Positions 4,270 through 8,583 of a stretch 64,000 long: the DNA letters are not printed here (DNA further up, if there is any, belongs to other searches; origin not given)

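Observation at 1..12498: Four-gene envelope operon: metzincin lipoprotein, two >1,100-aa lipoproteins of no recognisable family, and a small beta-barrel OMP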

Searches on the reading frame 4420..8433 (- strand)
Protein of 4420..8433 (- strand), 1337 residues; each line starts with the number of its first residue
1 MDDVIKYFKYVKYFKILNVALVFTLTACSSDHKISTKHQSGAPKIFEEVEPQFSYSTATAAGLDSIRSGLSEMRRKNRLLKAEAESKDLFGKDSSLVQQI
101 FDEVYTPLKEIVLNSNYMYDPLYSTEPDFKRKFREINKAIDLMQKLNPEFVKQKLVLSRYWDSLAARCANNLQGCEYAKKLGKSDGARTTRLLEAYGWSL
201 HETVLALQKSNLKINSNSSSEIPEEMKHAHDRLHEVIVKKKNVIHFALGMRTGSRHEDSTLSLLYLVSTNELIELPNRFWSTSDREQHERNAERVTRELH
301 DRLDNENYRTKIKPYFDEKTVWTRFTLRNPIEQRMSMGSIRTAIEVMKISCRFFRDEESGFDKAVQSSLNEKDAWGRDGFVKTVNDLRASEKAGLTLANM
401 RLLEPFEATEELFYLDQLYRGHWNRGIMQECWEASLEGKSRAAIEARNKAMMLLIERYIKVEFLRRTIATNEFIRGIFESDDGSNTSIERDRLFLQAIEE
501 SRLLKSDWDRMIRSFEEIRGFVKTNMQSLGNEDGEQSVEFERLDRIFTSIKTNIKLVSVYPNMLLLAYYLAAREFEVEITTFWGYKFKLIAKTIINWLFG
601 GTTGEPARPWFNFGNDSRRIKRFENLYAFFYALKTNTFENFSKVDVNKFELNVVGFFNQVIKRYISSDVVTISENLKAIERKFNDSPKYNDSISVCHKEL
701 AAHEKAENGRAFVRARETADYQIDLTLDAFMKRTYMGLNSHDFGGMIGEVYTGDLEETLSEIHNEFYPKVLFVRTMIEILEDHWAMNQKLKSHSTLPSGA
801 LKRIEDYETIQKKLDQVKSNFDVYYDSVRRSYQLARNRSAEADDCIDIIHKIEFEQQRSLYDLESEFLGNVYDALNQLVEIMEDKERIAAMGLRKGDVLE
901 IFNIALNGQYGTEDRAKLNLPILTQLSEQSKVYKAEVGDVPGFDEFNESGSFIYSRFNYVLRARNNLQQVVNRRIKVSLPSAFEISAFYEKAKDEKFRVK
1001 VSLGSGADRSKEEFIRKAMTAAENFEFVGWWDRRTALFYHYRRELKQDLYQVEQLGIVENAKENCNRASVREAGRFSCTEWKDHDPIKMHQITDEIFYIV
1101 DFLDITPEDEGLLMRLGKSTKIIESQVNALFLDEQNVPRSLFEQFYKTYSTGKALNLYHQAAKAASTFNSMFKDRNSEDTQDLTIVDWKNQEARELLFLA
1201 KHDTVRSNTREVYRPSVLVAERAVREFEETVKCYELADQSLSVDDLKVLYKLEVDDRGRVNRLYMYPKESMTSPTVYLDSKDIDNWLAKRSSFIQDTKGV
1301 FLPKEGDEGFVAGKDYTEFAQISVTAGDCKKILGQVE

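Call 5: search_protein_families(library=pfam, proteins=[window:4420-8433:-], max_evalue=1)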
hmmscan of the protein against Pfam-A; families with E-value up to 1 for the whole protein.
window:4420-8433:- (1337 aa): 0 families

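Call 6: search_protein_families(library=ncbifam, proteins=[window:4420-8433:-], max_evalue=1)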
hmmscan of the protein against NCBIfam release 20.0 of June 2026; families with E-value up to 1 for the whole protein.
window:4420-8433:- (1337 aa): 1 family
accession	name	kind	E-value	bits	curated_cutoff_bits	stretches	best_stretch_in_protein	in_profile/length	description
NF033216.1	lipo_YgdI_YgdR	subfamily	0.12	12.3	42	1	16-37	7-28/71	YgdI/YgdR family lipoprotein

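Call 11: find_homologous_proteins(query=window:4420-8433:-)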
Query window:4420-8433:- (1337 aa): 1 proteins with E <= 0.001 among 8000 candidates.
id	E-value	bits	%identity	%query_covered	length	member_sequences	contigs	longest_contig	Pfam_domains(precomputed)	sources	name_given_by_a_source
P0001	0.0e+0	3023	100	100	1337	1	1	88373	-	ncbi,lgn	-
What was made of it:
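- Tried and rejected: For g2 alone it returned only the query (call 11).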

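Call 12: find_encoding_contigs(protein=P0001, flank=10000, max_places=6)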
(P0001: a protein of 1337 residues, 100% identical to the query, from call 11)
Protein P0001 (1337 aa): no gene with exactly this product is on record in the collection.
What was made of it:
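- Tried and rejected: Exact look-up of g2 was not on record (call 12).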

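Call 28: search_solved_structures(query=A1, max_evalue=10)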
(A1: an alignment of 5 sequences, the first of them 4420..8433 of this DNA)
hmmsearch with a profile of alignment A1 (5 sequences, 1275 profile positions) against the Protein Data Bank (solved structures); distinct sequences matched with E-value up to 10: 0.

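Call 30: find_related_loci(query=A1, collection=genome_contigs, flank=10000)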
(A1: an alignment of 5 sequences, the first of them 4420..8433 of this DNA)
Query A1 (1337 aa) in genome_contigs; peptide patterns used: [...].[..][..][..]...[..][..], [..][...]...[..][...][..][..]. (x = any residue, [..] = any of these).
56 stretches matched a pattern; 19 encode a relative of the query (tblastn E <= 1e-3); 19 distinct loci.
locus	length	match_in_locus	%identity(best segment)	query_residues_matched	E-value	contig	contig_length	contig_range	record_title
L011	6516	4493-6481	26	254-990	1e-58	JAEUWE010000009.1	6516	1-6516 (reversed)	MAG: Bdellovibrionaceae bacterium isolate new MAG-399 k141_3822719, whole genome shotgun sequence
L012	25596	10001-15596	26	388-1150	5e-57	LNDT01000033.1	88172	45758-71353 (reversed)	MAG: Bdellovibrionales bacterium Ga0074137 Ga0074137_128.1, whole genome shotgun sequence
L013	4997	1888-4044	25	101-878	2e-55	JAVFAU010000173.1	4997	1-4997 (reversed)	MAG: Bdellovibrionales bacterium isolate BF4_99 NODE_61476_length_4997_cov_3.238398_Biofilm4, whole genome shotgun seque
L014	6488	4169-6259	26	362-1154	1e-52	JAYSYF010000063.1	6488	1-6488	MAG: Bdellovibrionales bacterium isolate GFS_13375 GFS_13375_62, whole genome shotgun sequence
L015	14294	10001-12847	22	106-1150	1e-49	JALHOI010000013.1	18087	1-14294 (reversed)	MAG: Bdellovibrionaceae bacterium isolate bin.126_sub c_000000012455, whole genome shotgun sequence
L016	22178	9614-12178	23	108-1065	2e-47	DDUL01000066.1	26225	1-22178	MAG TPA_asm: Bdellovibrionaceae bacterium UBA2339 UBA2339_contig_122, whole genome shotgun sequence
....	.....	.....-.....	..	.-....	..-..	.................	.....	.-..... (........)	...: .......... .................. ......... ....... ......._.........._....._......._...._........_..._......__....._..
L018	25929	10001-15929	24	11-701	3e-46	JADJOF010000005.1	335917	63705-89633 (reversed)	MAG: Bdellovibrionales bacterium isolate Fred_18-Q3-R57-64_BAT3C.339 tig00008419-10-3364160, whole genome shotgun sequen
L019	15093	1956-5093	24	6-1147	2e-45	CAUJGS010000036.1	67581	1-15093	MAG: Bdellovibrionota bacterium isolate KLAP46 genome assembly, contig: KLAP46_329626, whole genome shotgun sequence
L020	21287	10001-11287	27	410-890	1e-44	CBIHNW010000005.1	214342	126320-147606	MAG TPA_asm: uncultured Bdellovibrio sp. isolate SRR18156208_concoct_28 genome assembly, contig: ERZ27336868.74, whole g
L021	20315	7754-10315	23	108-1065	5e-47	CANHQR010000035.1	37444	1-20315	MAG: Bdellovibrionaceae bacterium isolate RE-26jul17-17 genome assembly, contig: RE-26jul17-C1179, whole genome shotgun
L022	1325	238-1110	31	378-699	2e-46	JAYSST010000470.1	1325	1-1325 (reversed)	MAG: Bdellovibrionales bacterium isolate GFS_12268 GFS_12268_469, whole genome shotgun sequence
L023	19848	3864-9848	22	15-875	8e-38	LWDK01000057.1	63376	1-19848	MAG: Proteobacteria bacterium SG_bin7 820, whole genome shotgun sequence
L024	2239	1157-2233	28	254-617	2e-33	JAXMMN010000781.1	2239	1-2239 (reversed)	MAG: Bdellovibrionales bacterium isolate NC_concoct.bin.29 k141_131367, whole genome shotgun sequence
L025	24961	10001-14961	23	307-883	3e-30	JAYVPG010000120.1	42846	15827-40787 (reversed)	MAG: Pseudobdellovibrionaceae bacterium isolate GL72_DN_metabat_34 GL72_DN_metabat_34_119, whole genome shotgun sequence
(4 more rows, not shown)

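Call 56: search_protein_representatives(protein=window:4567-8166:-)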
Query: 1200 residues. Proteins with E-value up to 0.001 (for the whole library): 199; up to 1e-10: 126; up to 1e-30: 27. The best 150 are listed.
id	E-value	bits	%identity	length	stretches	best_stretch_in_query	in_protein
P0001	0.0e+00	2713.5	100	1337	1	1-1200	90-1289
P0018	0.0e+00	1224.7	49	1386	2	6-556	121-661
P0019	1.1e-190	652.6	35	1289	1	7-1169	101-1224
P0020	5.0e-187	640.5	34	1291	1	6-1165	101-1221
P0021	1.1e-177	609.5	35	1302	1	7-1166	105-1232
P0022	3.5e-169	581.4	32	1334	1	6-1165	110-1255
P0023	8.8e-101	354.9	36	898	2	426-795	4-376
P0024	6.5e-93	328.9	26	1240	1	10-1148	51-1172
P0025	5.7e-83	295.9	28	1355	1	8-1166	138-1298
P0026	1.2e-67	245.2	26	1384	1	10-935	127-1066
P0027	9.8e-47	175.9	28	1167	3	169-786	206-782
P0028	1.2e-46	175.7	30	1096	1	185-700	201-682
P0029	3.3e-44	167.6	25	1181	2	14-790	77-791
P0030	3.2e-42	161.0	28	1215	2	305-779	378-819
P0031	7.7e-42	159.7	37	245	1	154-390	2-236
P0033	1.4e-36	142.3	27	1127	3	271-793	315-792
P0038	2.8e-33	131.4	25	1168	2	262-977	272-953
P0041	1.3e-32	129.1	25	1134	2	16-788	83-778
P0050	1.6e-28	115.6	25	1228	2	167-789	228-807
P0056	1.4e-26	109.2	25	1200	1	11-805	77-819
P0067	8.9e-24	99.9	26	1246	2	308-1035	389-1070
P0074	4.6e-22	94.3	24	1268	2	360-1055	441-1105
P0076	1.1e-21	93.0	25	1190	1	13-800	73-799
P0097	6.2e-17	77.3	23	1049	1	11-797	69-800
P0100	1.0e-15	73.2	23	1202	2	319-941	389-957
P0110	3.2e-14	68.3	23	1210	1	11-793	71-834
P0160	1.2e-08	49.8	23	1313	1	367-715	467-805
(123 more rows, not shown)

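Call 62: search_solved_structures(query=A8, max_evalue=10)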
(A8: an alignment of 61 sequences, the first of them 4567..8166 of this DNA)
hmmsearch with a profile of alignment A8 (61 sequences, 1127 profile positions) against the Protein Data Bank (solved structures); distinct sequences matched with E-value up to 10: 8.
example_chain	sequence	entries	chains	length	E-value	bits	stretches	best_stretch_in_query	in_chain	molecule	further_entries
4m3l_A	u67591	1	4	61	0.076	14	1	667-714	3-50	E3 ubiquitin-protein ligase TRIM63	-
7wu7_6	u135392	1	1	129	0.24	12.3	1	677-736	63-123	Prefoldin subunit 6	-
9s6k_B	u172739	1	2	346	1.3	9.8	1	671-754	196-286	GTP pyrophosphokinase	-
5cyb_A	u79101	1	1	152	1.5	9.6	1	1-50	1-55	Lipoprotein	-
6u19_B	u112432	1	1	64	2.6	8.9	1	126-174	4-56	Ubiquitin-protein ligase E3A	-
2kr1_A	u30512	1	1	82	2.6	8.9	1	124-173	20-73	Ubiquitin protein ligase E3A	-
8enp_A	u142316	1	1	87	3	8.7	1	124-173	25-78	Isoform III of Ubiquitin-protein ligase E3A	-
8ept_A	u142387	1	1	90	3.2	8.6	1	124-173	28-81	Ubiquitin-protein ligase E3A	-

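Call 64: search_protein_families(library=pfam, alignment_id=A9, max_evalue=0.01)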
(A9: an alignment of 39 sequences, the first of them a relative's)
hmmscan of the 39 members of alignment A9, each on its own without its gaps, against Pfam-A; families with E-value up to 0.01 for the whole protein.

A. member 1, P0086 (1054 aa): 0 families

B. families by the number of members that match (of 39 scanned): 2 families
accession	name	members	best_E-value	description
PF00675.25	Peptidase_M16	1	0.00034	Insulinase (Peptidase family M16)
PF18383.6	IFT81_CH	1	0.00068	Intraflagellar transport 81 calponin homology domain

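Call 66: list_cluster_members(proteins=[P0024, P0027, P0029, P0041, P0056, P0076, P0097, P0110, P0100, P0160])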
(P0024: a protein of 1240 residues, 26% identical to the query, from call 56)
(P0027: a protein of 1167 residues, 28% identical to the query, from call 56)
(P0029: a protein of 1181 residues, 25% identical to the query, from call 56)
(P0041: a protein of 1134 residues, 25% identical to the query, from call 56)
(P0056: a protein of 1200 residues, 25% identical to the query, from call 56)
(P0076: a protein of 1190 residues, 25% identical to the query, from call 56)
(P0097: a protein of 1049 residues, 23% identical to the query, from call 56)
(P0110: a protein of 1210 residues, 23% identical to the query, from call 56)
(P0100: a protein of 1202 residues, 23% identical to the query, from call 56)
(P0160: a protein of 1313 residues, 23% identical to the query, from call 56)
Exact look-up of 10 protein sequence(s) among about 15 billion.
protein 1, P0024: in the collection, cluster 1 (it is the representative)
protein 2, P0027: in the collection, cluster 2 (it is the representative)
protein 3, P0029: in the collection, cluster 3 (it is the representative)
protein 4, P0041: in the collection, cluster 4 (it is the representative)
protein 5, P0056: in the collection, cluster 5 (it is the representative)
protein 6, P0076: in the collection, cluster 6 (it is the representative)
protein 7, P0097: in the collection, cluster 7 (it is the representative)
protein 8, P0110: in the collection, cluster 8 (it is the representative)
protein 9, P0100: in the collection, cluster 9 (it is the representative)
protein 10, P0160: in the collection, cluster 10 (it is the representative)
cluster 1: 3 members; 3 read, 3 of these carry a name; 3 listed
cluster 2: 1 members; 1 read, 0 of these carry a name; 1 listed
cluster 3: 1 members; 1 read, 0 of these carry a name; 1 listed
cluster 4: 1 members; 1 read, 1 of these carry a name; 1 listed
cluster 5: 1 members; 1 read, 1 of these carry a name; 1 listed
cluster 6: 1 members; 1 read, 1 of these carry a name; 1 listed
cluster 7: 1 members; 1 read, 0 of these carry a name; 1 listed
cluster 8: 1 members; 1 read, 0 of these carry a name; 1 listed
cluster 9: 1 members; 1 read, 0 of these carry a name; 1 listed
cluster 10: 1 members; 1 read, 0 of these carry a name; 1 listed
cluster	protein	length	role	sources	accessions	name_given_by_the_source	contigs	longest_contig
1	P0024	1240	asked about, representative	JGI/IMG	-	hypothetical protein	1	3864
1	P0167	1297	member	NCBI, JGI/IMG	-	hypothetical protein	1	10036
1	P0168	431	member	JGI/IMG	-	hypothetical protein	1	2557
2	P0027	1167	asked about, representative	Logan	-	-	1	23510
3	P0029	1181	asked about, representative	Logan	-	-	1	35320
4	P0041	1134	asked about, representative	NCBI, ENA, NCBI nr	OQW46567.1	MAG: hypothetical protein A4S09_05130 [Proteobacteria bacterium SG_bin7]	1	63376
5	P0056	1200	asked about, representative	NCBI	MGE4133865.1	MAG: hypothetical protein AB7F86_19670 [Bdellovibrionales bacterium]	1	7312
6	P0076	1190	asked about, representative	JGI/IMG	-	hypothetical protein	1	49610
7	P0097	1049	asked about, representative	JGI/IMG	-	-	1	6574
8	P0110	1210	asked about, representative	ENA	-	-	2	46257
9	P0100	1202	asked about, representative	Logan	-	-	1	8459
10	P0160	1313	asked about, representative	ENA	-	-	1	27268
